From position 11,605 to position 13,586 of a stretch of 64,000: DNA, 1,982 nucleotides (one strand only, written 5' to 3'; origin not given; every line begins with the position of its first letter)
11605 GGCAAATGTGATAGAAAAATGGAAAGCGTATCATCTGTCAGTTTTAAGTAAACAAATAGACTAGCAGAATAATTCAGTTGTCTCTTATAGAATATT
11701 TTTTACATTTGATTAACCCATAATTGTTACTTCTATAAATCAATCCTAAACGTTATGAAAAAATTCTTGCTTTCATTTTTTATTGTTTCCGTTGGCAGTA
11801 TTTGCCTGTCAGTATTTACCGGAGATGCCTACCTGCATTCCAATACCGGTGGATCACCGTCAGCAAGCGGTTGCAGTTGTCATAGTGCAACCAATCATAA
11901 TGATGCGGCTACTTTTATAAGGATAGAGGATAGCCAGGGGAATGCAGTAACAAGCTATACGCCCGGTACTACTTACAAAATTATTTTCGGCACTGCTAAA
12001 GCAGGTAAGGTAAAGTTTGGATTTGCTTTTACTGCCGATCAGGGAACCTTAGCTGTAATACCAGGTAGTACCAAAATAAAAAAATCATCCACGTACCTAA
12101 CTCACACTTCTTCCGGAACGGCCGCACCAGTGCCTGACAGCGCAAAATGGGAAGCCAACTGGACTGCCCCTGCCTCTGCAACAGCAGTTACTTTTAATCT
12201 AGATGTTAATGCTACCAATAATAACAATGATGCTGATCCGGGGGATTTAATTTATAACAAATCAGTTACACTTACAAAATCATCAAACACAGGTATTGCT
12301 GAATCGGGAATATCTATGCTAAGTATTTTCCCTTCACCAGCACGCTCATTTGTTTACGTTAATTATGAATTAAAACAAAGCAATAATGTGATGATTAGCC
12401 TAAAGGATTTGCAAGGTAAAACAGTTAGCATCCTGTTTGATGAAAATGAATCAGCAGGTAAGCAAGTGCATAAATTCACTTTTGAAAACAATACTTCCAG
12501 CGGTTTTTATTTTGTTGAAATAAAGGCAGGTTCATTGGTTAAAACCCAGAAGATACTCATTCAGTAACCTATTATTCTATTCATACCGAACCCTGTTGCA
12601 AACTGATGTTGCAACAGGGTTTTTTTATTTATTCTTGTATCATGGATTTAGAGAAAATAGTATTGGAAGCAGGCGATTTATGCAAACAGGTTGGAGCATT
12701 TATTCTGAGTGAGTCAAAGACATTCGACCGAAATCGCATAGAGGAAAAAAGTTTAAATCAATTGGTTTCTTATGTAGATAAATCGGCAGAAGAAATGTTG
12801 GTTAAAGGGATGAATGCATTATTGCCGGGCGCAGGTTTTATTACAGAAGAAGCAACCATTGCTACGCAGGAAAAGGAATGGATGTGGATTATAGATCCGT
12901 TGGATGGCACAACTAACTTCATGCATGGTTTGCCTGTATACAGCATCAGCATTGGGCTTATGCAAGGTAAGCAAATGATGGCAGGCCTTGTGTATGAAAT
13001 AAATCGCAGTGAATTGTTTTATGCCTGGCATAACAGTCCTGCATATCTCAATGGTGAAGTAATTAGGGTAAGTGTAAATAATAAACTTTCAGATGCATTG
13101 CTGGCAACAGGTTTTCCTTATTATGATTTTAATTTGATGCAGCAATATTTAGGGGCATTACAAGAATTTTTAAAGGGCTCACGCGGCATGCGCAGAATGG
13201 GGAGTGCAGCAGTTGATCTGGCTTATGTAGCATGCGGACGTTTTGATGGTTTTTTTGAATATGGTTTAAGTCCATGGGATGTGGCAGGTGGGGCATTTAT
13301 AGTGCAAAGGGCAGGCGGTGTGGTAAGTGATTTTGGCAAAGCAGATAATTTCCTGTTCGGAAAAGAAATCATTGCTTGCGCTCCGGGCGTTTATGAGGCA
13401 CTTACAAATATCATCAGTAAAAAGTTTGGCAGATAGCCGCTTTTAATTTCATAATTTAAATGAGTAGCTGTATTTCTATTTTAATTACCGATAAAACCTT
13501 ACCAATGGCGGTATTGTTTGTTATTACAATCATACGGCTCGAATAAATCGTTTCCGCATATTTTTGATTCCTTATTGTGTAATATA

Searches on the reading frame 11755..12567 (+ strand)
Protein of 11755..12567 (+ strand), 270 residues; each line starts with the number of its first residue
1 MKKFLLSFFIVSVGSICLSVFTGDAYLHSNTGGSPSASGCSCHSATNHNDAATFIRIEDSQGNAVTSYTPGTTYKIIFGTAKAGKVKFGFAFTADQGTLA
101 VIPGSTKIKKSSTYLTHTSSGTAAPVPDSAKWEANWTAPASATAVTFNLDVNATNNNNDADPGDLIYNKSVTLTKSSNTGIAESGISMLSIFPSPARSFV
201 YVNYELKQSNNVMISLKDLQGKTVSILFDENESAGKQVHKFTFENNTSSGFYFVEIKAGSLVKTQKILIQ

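Call 3: search_protein_families(library=pfam, proteins=[window:11755-12567:+])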
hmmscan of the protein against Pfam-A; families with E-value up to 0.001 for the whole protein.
window:11755-12567:+ (270 aa): 1 family
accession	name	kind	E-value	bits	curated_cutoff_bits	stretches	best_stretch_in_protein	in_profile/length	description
PF18962.6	Por_Secre_tail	-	8.2e-11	42.5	27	1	191-269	1-75/75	Secretion system C-terminal sorting domain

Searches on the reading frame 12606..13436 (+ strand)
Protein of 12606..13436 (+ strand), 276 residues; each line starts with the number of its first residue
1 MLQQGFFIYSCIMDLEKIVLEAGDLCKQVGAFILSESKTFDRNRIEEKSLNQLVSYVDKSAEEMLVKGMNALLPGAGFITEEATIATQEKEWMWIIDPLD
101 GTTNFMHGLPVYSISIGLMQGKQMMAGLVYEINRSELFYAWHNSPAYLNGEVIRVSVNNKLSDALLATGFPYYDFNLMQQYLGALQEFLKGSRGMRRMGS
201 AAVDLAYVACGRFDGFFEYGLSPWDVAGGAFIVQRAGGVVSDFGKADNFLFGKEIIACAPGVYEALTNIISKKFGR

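Call 3: search_protein_families(library=pfam, proteins=[window:12606-13436:+])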
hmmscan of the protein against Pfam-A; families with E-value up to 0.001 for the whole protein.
window:12606-13436:+ (276 aa): 1 family
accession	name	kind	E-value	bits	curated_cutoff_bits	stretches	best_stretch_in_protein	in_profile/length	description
PF00459.30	Inositol_P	-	1.5e-57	195.6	27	1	17-265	4-260/271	Inositol monophosphatase family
